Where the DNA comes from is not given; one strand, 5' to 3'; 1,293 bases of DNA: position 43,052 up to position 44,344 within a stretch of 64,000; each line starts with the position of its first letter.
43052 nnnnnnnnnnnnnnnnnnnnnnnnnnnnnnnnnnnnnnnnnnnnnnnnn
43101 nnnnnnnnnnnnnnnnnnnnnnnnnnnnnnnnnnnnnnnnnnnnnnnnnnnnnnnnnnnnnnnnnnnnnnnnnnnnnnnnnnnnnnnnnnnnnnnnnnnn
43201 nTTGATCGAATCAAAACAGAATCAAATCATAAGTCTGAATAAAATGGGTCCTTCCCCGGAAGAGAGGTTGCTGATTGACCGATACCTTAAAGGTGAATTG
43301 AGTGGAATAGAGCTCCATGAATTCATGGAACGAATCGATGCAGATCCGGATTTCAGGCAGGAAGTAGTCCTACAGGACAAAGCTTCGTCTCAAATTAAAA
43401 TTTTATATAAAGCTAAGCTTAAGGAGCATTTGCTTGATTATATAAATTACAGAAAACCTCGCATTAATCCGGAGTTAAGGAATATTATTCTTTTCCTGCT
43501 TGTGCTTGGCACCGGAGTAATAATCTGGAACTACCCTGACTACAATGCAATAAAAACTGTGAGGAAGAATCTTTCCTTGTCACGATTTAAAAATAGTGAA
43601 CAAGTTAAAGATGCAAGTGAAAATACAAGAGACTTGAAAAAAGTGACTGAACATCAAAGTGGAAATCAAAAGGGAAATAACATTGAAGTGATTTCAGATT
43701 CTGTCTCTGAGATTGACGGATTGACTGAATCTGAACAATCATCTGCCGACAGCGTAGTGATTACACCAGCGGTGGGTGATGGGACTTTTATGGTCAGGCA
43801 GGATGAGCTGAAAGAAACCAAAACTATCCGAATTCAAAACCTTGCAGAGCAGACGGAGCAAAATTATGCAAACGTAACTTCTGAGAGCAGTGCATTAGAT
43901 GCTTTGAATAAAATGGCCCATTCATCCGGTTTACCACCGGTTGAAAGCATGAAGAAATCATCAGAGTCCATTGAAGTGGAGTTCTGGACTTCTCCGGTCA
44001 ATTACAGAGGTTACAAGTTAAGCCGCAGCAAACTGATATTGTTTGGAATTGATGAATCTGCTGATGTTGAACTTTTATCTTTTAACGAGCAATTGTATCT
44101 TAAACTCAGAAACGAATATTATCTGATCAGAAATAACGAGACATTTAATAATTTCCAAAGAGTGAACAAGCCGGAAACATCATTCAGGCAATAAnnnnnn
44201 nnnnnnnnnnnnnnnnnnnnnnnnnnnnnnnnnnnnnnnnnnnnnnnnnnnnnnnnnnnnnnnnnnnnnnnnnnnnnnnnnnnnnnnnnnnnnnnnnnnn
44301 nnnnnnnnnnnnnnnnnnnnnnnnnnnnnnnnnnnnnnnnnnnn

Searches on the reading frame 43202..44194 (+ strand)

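Call 73: search_protein_families(library=pfam, proteins=[window:43202-44194:+], max_evalue=5)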
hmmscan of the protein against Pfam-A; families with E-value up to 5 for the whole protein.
window:43202-44194:+ (330 aa): 1 family
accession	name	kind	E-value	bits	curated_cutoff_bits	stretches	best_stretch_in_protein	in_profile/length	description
PF02779.29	Transket_pyr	-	0.12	12.5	27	1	181-250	20-80/174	Transketolase, pyrimidine binding domain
